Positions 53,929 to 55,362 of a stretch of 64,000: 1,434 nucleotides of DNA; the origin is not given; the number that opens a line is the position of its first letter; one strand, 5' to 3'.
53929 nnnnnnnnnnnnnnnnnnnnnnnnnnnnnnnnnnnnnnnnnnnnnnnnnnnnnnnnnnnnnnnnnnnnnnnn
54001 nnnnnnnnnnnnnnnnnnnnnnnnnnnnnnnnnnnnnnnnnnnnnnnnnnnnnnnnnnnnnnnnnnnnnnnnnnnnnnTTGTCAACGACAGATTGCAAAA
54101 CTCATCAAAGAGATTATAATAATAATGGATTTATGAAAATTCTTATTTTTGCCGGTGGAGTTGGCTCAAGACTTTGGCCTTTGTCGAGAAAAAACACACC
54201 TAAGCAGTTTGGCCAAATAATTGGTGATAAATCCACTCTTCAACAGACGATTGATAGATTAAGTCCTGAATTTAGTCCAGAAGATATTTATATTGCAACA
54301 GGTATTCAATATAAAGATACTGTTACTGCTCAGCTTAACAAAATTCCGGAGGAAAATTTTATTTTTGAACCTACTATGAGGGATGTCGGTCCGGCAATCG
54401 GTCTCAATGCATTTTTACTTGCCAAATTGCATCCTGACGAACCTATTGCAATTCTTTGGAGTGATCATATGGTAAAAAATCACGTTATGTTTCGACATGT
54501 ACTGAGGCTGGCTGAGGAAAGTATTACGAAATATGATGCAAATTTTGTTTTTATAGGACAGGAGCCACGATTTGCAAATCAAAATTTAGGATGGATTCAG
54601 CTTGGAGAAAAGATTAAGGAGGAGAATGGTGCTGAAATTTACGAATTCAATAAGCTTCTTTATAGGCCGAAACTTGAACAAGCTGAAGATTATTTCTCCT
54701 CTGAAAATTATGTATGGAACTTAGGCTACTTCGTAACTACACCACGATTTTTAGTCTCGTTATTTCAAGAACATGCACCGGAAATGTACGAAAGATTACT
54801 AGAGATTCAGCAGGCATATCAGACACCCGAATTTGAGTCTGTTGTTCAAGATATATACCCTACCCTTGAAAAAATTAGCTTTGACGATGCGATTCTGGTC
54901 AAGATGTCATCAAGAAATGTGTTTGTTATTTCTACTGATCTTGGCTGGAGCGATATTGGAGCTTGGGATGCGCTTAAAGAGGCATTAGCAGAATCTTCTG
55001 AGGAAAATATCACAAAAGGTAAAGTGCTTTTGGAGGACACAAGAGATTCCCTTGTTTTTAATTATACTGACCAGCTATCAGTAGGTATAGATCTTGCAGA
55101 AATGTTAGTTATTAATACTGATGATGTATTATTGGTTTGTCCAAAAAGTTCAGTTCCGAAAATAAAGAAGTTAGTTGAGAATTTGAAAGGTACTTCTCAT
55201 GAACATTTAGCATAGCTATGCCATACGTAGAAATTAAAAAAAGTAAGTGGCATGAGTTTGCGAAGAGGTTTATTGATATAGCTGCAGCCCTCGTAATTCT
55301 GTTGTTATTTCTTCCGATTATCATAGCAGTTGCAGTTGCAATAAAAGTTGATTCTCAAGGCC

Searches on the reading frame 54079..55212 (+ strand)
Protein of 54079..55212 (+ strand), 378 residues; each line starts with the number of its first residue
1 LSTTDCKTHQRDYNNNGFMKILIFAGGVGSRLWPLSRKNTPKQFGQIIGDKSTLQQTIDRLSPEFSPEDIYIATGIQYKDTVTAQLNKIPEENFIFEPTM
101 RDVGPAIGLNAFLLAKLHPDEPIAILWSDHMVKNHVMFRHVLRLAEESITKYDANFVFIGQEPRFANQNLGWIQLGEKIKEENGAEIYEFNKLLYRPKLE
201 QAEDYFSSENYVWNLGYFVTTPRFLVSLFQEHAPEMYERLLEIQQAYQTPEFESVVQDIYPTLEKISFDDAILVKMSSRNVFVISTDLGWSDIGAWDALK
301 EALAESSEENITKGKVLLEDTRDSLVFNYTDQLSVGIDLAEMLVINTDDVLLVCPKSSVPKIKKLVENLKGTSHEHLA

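Call 17: search_protein_families(library=pfam, proteins=[window:54079-55212:+], max_evalue=0.001)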
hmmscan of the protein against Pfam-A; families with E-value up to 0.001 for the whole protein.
window:54079-55212:+ (378 aa): 3 families
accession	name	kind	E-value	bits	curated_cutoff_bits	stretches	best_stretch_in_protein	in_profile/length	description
PF00483.29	NTP_transferase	-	5.9e-23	82.2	21.2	1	22-305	3-241/245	Nucleotidyl transferase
PF22640.1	ManC_GMP_beta-helix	-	1.9e-05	24.9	27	1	320-369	7-55/55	MannoseP isomerase/GMP-like beta-helix domain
PF12804.13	NTP_transf_3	-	0.00013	22.6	27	1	22-147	2-113/160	MobA-like NTP transferase domain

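Call 102: search_protein_families(library=ncbifam, proteins=[window:54079-55212:+], max_evalue=1e-10)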
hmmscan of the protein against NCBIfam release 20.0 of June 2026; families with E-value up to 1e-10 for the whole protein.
window:54079-55212:+ (378 aa): 2 families
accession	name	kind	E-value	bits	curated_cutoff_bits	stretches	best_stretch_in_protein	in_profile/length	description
TIGR01479.1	GMP_PMI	equivalog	7.6e-68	229.4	372.95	1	22-373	4-349/467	mannose-1-phosphate guanylyltransferase/mannose-6-phosphate isomerase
NF012004.0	PRK15460.1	equivalog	1.5e-48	165.7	859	1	22-376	9-363/478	mannose-1-phosphate guanyltransferase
